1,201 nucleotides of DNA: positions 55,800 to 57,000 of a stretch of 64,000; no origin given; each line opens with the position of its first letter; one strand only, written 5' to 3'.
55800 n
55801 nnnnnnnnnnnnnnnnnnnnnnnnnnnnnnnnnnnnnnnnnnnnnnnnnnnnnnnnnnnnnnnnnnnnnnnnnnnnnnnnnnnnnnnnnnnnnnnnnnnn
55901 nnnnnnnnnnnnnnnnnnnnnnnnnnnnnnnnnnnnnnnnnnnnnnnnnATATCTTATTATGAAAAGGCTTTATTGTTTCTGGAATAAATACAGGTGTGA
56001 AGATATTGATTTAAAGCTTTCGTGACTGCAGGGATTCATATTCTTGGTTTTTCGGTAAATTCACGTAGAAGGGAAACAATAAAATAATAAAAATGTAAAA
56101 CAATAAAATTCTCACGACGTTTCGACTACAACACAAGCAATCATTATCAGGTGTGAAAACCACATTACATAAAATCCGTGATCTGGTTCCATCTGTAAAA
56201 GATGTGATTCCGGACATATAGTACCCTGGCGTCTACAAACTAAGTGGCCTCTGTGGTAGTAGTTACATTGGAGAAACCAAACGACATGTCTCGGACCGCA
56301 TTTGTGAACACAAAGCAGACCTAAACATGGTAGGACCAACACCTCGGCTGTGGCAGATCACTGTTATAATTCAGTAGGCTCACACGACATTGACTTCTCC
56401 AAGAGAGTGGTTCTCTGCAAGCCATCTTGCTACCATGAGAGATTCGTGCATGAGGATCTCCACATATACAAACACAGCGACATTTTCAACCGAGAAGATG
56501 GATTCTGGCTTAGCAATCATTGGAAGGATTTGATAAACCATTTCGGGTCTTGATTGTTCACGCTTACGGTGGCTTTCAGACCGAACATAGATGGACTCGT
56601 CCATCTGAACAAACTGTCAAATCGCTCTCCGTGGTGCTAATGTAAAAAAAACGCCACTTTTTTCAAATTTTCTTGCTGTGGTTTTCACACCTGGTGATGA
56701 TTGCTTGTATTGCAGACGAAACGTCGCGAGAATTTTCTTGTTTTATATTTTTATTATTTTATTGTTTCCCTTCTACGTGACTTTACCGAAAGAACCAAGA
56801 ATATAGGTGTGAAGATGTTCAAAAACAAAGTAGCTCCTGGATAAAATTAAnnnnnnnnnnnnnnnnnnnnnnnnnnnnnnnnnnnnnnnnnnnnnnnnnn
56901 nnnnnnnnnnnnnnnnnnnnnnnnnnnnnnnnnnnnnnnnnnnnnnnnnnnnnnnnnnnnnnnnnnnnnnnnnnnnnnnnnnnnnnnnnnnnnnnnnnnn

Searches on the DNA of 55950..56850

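Call 9: search_rna_families(source=window, start=55950, end=56850, threshold=evalue, max_evalue=10, show_alignments=4)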
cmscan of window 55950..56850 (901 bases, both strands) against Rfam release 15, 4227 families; matches with E-value up to 10: 4.
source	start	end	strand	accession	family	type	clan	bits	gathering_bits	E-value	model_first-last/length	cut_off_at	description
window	56632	56692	-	RF00336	snoJ26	Gene; snRNA; snoRNA; CD-box;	-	18.7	50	3.1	1-147/147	no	Small nucleolar RNA J26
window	56730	56849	-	RF02192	TCL6_2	Gene; lncRNA;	-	14.3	45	8.9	1-126/126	no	T-cell leukemia/lymphoma 6 conserved region 2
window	56655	56753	-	RF02081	STnc550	Gene; sRNA;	-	10.6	48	6.7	205-304/388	no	Enterobacterial sRNA STnc550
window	56076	56124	+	RF01675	CrcZ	Gene; sRNA;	-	9.7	95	4.3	1-398/398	no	Pseudomonas sRNA CrcZ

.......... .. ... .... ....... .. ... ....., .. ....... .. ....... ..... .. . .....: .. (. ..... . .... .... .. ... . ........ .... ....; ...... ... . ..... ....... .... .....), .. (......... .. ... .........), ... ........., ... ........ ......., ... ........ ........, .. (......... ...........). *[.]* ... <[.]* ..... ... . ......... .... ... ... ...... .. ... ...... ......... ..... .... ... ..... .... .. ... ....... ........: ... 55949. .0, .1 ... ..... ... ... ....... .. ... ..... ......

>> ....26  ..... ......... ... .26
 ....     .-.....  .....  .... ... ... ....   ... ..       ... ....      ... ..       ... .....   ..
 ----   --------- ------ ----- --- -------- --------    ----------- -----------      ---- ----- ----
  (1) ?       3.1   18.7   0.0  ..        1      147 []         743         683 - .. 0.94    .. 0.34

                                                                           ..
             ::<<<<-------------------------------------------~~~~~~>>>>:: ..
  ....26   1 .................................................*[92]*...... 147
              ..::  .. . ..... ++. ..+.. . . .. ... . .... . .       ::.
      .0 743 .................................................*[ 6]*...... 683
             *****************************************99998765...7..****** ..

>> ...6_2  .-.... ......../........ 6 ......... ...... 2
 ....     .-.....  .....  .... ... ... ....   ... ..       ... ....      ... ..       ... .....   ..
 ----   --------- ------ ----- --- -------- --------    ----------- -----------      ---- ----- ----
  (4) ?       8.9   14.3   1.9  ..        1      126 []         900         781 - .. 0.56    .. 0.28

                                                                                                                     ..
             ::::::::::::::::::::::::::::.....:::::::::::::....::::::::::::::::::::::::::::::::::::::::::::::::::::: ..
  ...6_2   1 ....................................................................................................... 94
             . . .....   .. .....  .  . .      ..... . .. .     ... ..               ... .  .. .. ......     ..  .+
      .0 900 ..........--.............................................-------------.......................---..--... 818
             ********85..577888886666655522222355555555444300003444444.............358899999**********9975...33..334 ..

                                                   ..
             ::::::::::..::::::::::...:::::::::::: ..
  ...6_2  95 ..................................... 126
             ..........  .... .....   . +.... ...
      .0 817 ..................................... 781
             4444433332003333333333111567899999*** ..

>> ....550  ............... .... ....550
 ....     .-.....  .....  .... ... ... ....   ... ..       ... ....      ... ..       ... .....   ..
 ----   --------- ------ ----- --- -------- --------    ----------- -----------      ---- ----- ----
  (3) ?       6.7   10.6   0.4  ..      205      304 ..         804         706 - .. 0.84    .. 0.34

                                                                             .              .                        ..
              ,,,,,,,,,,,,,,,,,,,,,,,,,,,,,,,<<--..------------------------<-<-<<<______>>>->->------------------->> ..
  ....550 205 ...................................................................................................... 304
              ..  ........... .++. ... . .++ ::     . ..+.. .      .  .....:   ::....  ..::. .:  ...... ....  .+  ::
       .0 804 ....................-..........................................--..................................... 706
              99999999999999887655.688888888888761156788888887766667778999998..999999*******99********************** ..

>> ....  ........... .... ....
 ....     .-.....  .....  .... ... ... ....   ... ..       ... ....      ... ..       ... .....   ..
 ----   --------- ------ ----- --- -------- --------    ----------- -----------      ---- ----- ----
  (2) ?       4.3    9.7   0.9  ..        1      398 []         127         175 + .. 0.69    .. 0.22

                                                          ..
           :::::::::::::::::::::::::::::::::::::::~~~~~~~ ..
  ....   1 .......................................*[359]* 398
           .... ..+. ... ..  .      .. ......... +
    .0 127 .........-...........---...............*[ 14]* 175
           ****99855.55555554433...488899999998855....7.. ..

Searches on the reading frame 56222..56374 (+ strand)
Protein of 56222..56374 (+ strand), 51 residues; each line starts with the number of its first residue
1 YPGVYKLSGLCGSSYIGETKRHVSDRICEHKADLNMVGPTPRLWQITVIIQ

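Call 21: search_protein_families(library=pfam, proteins=[window:56222-56374:+], max_evalue=0.1)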
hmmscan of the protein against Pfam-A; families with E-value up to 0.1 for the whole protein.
seq(51 aa): 1 family
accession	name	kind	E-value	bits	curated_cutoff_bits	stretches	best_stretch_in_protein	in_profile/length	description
PF01541.30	GIY-YIG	-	0.094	13.5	22.6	1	3-34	3-34/78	GIY-YIG catalytic domain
